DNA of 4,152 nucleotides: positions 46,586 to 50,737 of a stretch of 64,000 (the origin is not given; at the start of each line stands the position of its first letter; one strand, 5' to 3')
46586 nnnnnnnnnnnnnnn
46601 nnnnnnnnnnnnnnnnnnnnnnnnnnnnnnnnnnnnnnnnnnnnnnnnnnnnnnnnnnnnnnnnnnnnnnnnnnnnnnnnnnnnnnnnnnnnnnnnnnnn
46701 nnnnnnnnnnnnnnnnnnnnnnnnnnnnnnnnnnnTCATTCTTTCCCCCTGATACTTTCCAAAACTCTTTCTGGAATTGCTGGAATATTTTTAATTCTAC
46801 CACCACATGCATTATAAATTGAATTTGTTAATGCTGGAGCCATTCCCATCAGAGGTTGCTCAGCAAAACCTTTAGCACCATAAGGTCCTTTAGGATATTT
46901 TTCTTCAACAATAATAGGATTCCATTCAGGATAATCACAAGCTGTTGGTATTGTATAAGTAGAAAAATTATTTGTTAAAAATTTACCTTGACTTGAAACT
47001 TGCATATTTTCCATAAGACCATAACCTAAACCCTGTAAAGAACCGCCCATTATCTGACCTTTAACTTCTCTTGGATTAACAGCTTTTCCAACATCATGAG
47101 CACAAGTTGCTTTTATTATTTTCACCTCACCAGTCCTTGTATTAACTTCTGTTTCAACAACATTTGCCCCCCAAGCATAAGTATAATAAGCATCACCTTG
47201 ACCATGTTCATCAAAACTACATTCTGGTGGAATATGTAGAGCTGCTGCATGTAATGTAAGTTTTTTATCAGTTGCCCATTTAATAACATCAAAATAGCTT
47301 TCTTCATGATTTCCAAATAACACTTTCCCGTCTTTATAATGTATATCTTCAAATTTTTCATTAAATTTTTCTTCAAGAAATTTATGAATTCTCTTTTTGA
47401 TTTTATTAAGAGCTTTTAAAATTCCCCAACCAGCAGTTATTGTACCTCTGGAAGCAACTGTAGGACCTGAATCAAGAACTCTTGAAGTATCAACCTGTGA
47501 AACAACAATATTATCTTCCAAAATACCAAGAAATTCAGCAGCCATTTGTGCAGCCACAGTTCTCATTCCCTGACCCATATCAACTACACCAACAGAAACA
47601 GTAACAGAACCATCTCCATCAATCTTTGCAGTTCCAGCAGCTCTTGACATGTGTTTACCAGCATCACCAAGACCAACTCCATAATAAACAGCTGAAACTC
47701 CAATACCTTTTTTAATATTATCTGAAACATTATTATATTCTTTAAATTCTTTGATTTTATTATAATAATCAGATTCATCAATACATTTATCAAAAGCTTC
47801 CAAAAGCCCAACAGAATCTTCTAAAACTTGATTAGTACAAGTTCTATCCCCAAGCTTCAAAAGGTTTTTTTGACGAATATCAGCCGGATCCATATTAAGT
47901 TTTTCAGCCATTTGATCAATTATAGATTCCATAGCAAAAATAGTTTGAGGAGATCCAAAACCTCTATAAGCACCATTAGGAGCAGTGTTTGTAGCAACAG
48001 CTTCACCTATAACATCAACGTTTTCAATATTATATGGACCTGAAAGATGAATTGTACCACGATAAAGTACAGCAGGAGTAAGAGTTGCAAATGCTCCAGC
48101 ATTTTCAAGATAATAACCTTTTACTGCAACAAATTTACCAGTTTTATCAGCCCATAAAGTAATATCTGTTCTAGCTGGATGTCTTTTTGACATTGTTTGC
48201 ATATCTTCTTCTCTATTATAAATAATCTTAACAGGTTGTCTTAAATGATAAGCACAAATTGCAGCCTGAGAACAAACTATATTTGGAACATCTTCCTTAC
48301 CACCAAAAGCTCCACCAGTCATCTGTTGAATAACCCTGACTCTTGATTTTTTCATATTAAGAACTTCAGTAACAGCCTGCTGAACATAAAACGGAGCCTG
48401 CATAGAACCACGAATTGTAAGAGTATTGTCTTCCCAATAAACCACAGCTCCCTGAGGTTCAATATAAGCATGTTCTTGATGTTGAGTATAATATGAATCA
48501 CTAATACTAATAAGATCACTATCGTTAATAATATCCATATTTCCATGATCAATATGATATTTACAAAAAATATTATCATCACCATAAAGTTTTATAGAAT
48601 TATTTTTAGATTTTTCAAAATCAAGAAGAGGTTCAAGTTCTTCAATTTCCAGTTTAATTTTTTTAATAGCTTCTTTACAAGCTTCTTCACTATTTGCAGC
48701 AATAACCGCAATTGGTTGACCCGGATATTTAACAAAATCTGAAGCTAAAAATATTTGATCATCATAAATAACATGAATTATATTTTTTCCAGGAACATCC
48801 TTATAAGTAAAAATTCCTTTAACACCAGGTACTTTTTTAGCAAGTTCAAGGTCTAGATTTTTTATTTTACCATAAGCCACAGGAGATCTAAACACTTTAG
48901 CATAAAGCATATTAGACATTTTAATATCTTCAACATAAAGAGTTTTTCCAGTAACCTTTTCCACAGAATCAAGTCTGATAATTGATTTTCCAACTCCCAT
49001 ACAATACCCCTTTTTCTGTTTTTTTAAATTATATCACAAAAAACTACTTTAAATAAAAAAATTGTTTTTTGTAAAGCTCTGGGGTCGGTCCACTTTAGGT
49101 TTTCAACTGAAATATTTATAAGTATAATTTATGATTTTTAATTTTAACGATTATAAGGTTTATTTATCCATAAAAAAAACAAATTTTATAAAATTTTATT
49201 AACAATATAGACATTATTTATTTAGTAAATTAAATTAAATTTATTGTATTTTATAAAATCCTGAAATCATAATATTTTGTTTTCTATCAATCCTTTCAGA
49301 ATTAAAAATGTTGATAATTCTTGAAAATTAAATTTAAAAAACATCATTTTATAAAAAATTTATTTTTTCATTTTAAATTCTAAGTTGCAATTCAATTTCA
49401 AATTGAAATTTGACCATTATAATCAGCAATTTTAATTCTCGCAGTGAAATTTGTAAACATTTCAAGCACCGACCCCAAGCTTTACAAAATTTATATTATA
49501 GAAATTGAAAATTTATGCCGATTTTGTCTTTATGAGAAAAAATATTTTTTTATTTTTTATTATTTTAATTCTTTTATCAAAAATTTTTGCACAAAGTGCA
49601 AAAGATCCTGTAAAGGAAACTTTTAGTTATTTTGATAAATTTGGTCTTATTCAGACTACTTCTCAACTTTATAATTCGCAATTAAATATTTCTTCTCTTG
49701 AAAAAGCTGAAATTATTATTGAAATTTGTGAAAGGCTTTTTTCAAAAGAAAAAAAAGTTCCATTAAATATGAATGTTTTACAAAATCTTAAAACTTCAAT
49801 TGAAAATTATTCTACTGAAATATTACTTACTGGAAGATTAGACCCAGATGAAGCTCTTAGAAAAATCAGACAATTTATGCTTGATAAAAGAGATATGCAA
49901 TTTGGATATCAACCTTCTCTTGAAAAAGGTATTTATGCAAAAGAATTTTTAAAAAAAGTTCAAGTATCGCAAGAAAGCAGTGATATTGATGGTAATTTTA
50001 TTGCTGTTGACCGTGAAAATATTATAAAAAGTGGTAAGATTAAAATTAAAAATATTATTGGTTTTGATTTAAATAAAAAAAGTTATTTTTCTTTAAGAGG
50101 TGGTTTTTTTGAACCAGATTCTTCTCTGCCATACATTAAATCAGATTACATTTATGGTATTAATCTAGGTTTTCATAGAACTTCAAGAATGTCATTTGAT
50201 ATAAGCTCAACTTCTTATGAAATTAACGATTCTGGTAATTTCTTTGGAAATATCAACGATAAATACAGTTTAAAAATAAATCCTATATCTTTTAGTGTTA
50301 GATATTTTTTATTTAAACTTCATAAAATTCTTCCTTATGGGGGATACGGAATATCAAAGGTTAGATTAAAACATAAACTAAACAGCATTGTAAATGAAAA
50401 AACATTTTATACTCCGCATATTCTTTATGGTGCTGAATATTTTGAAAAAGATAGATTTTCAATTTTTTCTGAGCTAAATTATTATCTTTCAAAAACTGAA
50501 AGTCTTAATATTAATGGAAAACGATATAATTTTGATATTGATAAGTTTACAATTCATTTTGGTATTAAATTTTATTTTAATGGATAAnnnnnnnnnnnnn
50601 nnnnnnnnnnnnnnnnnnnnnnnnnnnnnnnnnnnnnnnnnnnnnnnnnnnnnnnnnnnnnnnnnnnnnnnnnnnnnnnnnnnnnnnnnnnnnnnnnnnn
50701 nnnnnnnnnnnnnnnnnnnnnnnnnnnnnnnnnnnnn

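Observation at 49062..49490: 24-bp inverted repeats bracketing a 380-bp AT-rich promoter region between divergent xdh and OMP genes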

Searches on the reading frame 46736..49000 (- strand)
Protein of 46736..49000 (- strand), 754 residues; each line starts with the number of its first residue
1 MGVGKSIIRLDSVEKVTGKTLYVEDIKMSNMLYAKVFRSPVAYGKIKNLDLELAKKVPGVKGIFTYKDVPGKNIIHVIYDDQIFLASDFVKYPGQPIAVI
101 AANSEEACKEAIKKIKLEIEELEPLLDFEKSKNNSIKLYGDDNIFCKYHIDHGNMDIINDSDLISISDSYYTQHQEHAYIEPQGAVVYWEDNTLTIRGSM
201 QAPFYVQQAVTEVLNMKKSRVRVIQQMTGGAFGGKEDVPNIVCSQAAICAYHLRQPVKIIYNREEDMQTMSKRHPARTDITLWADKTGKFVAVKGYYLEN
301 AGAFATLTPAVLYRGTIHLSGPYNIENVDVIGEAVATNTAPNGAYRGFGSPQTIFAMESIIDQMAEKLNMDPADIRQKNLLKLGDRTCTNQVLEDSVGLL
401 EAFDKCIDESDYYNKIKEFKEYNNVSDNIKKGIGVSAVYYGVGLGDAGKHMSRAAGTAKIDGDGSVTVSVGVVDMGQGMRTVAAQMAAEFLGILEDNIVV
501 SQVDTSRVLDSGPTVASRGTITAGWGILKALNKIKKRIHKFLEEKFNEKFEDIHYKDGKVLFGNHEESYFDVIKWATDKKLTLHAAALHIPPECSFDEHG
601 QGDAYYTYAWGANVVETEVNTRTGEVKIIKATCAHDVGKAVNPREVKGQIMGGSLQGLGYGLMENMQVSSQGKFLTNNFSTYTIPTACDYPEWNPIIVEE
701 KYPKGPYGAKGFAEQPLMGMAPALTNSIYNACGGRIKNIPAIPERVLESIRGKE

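Call 13: find_encoding_contigs(protein=window:46736-49000:-, flank=10000, max_places=10)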
Protein window:46736-49000:- (754 aa): 4 contigs read that carry it; 2 places shown.
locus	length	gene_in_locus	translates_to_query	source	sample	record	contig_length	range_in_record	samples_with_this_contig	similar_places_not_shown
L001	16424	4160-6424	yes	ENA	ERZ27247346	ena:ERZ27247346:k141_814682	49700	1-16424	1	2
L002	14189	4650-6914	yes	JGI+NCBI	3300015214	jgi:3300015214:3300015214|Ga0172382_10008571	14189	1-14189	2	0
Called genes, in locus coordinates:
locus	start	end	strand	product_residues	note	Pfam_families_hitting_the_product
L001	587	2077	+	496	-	PF00933:Glyco_hydro_3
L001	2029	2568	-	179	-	PF02834:LigT_PEase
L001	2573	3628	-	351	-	-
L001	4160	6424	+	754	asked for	PF01315:Ald_Xan_dh_C, PF02738:MoCoBD_1, PF20256:MoCoBD_2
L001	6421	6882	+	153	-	PF00111:Fer2 (weak), PF01799:Fer2_2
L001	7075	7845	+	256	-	PF02625:XdhC_CoxI, PF13478:XdhC_C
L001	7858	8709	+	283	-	PF00941:FAD_binding_5, PF03450:CO_deh_flav_C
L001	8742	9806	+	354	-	PF09983:JetD_C (faint)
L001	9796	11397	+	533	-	-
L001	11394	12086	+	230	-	PF19539:DUF6063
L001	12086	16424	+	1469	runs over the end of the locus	-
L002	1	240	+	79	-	?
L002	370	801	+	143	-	-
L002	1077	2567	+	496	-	PF00933:Glyco_hydro_3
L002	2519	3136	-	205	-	PF02834:LigT_PEase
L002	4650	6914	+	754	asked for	PF01315:Ald_Xan_dh_C, PF02738:MoCoBD_1, PF20256:MoCoBD_2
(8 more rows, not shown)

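Call 46: list_cluster_members(proteins=[window:46736-49000:-, window:24605-25495:-, window:25788-27152:-, L133:4991-5980:-])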
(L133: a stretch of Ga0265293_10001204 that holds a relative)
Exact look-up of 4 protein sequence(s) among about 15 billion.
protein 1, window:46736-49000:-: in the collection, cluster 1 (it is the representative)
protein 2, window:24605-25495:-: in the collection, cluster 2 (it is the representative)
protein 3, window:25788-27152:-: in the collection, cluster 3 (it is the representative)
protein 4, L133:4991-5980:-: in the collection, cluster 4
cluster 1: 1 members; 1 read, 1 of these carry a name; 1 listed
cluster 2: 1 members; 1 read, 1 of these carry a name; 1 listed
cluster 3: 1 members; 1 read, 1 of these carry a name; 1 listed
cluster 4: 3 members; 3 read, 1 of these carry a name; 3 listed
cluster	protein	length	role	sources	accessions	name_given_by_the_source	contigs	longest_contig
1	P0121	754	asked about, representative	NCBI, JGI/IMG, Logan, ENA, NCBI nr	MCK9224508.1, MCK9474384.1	MAG: xanthine dehydrogenase family protein molybdopterin-binding subunit [Candidatus ... | xanthine dehydrogenase family protein molybdopterin-binding subunit [Candidatus ...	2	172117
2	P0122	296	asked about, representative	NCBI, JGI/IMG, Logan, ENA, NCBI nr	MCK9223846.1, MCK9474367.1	MAG: UV DNA damage repair endonuclease UvsE [Candidatus Muirbacterium halophilum] | UV DNA damage repair endonuclease UvsE [Candidatus Muirbacterium halophilum]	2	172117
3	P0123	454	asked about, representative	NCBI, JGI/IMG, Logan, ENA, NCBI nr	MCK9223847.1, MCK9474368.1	MAG: amidohydrolase family protein [Candidatus Muirbacterium halophilum] | amidohydrolase family protein [Candidatus Muirbacterium halophilum]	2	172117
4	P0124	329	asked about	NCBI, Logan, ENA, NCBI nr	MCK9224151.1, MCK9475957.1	MAG: transposase [Candidatus Muirbacterium halophilum] | transposase [Candidatus Muirbacterium halophilum]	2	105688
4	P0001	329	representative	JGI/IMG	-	-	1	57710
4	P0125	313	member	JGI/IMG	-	-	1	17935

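Call 55: find_homologous_proteins(query=window:46736-49000:-, max_evalue=1e-100)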
Query window:46736-49000:- (754 aa): 2128 proteins with E <= 1e-100 among 8000 candidates; the best 120 are listed.
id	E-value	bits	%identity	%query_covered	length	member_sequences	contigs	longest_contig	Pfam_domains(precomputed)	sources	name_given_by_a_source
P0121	0.0e+0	1730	100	100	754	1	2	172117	PF02738.24,PF20256.4,PF01315.28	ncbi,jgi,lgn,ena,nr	ncbi:MAG: xanthine dehydrogenase family protein molybdopterin-binding subunit [Candidatus Muirbacter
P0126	0.0e+0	1461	82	100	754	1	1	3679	PF02738.24,PF20256.4,PF01315.28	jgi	jgi:CO/xanthine dehydrogenase Mo-binding subunit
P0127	0.0e+0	1244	71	99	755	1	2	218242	PF02738.24,PF20256.4,PF01315.28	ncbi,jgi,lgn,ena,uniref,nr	ncbi:MAG: xanthine dehydrogenase [Candidatus Muiribacterium halophilum]|uniref:Xanthine dehydrogenas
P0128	0.0e+0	1222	68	100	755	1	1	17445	PF02738.24,PF20256.4,PF01315.28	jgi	-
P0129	0.0e+0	1209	68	99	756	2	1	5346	PF02738.24,PF20256.4,PF01315.28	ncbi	-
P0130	0.0e+0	1204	70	99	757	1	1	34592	PF02738.24,PF20256.4,PF01315.28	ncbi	ncbi:MAG: xanthine dehydrogenase family protein molybdopterin-binding subunit [Candidatus Muiribacte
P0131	0.0e+0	1204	69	100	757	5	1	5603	PF02738.24,PF20256.4,PF01315.28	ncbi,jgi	ncbi:MAG: xanthine dehydrogenase family protein molybdopterin-binding subunit [Candidatus Muiribacte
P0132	1.4e-220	753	47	99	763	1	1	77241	PF02738.24,PF20256.4,PF01315.28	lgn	-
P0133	9.9e-219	747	48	100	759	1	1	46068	PF02738.24,PF20256.4,PF01315.28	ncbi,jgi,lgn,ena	-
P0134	1.1e-218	746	49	100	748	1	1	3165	PF02738.24,PF20256.4,PF01315.28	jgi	jgi:CO/xanthine dehydrogenase Mo-binding subunit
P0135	3.0e-217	742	47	100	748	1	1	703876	PF02738.24,PF20256.4,PF01315.28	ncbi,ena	-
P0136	4.3e-217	741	47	100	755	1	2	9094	PF02738.24,PF20256.4,PF01315.28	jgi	-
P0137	5.1e-217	741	48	99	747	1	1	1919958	PF02738.24,PF20256.4,PF01315.28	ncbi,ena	-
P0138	8.1e-217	740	48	99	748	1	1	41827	PF02738.24,PF20256.4,PF01315.28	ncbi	-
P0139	1.4e-216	739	49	99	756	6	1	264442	PF02738.24,PF20256.4,PF01315.28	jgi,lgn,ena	-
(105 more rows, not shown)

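Call 56: find_encoding_contigs(protein=P0126, flank=4000, max_places=3)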
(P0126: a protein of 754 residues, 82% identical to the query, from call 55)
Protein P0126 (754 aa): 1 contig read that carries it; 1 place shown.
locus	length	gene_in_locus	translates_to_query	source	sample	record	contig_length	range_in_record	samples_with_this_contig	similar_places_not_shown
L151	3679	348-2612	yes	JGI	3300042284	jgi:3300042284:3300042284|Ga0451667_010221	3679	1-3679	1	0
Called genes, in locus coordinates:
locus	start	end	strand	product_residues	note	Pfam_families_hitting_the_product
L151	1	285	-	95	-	?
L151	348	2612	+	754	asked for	PF01315:Ald_Xan_dh_C, PF02738:MoCoBD_1, PF20256:MoCoBD_2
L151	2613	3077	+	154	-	PF00111:Fer2, PF01799:Fer2_2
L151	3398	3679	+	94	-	?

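Call 57: find_encoding_contigs(protein=P0127, flank=5000, max_places=3)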
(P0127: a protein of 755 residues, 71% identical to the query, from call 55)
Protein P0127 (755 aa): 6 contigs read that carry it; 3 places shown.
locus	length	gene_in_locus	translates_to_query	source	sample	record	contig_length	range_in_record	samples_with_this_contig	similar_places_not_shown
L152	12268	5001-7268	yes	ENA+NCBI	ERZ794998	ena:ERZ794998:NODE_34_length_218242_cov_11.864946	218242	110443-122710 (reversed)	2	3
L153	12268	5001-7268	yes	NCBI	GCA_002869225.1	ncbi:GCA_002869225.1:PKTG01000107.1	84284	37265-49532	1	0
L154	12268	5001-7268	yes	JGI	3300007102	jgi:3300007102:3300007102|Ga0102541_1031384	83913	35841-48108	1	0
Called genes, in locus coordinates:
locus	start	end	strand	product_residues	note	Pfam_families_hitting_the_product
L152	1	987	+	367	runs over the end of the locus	PF07075:NamZ_N, PF20732:NamZ_C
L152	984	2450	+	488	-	PF00933:Glyco_hydro_3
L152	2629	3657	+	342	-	-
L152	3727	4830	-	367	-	PF00149:Metallophos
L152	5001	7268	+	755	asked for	PF01315:Ald_Xan_dh_C, PF02738:MoCoBD_1, PF20256:MoCoBD_2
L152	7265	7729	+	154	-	PF00111:Fer2, PF01799:Fer2_2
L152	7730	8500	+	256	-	PF02625:XdhC_CoxI, PF01408:GFO_IDH_MocA (faint), PF13478:XdhC_C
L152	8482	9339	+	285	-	PF00941:FAD_binding_5, PF03450:CO_deh_flav_C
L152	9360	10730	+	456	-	PF00890:FAD_binding_2 (faint), PF01134:GIDA (faint), PF01266:DAO (faint), PF03486:HI0933_like (faint), PF07992:Pyr_redox_2 (faint), PF21688:FAD-depend_C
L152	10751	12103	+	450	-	PF07969:Amidohydro_3 (faint), PF01979:Amidohydro_1, PF12890:DHOase (weak)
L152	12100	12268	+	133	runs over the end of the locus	PF02629:CoA_binding, PF13380:CoA_binding_2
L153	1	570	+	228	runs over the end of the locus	PF07075:NamZ_N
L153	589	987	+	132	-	PF20732:NamZ_C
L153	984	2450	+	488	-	PF00933:Glyco_hydro_3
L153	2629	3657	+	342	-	-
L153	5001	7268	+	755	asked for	PF01315:Ald_Xan_dh_C, PF02738:MoCoBD_1, PF20256:MoCoBD_2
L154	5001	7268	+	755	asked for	PF01315:Ald_Xan_dh_C, PF02738:MoCoBD_1, PF20256:MoCoBD_2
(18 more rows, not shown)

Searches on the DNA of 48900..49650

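Call 5: search_rna_families(source=window, start=48900, end=49650, threshold=evalue, max_evalue=10, show_alignments=3)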
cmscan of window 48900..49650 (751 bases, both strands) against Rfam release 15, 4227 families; matches with E-value up to 10: 6.
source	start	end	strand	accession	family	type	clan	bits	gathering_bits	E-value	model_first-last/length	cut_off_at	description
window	49037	49073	-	RF02846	Ref84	Gene; antisense;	-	23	52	2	1-87/87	no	Enterococcus sRNA 84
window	49384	49427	+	RF01362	CRISPR-DR49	Gene; CRISPR;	-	22.5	41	0.35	1-47/47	no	CRISPR RNA direct repeat element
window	49384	49430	-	RF01363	CRISPR-DR50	Gene; CRISPR;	-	20.8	47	2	1-46/46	no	CRISPR RNA direct repeat element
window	49616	49650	+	RF02732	JA04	Gene; sRNA;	-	18.6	81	7.2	1-35/81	3'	Aggregatibacter sRNA JA04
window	49284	49319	+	RF01354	CRISPR-DR45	Gene; CRISPR;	-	17.6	37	5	1-24/24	no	CRISPR RNA direct repeat element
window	49037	49071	-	RF04343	Plastid-psbA-2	Cis-reg;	CL00153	16.3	55.8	4.7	10-47/60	no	Plastid-psbA-2 3UTR RNA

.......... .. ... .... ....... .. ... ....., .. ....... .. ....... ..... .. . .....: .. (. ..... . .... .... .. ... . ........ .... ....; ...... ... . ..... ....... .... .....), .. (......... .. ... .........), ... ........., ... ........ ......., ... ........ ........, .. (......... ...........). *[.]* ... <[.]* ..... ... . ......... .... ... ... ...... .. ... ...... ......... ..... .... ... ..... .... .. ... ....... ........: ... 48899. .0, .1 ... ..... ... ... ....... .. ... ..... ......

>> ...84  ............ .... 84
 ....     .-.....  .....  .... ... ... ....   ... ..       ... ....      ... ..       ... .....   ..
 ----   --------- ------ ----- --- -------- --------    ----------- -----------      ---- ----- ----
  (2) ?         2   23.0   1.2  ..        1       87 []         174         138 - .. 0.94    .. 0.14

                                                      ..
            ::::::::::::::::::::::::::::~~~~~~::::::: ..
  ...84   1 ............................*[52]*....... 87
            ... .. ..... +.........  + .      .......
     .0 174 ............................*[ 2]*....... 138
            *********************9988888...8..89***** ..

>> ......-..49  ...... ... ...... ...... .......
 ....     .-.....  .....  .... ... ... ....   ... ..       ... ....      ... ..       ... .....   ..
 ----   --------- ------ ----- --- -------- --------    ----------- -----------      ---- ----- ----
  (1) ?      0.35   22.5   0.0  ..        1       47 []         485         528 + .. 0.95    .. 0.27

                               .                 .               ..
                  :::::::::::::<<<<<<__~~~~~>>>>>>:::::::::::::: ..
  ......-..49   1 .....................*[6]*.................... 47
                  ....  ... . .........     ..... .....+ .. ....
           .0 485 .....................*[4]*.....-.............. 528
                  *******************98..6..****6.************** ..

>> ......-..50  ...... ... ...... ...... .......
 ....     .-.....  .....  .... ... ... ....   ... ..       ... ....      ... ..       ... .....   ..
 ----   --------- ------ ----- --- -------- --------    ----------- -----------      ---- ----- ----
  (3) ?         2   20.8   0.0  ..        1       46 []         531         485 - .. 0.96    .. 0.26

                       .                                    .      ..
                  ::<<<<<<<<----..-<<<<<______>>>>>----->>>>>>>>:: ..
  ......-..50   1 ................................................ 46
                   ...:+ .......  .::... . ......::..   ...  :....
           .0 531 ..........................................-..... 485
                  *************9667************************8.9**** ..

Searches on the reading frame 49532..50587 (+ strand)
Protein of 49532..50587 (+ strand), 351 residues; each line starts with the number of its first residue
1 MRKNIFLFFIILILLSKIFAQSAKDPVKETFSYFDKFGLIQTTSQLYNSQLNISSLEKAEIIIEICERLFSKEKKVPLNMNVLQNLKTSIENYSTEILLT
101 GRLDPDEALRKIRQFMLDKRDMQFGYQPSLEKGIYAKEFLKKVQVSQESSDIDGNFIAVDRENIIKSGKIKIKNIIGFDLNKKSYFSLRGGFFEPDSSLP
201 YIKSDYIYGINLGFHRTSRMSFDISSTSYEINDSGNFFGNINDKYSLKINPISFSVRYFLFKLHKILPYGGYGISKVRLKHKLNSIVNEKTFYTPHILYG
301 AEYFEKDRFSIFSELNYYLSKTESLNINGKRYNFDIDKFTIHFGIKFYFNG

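Call 66: search_protein_families(library=pfam, proteins=[window:49532-50587:+], max_evalue=0.1)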
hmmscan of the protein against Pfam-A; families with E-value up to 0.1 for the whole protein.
window:49532-50587:+ (351 aa): 2 families
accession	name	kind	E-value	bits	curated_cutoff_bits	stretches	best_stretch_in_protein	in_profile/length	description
PF13505.12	OMP_b-brl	-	0.0012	19.5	28.7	1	200-347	38-175/175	Outer membrane protein beta-barrel domain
PF18298.6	NusG_add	-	0.071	13.9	27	0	123-161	62-100/109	NusG additional domain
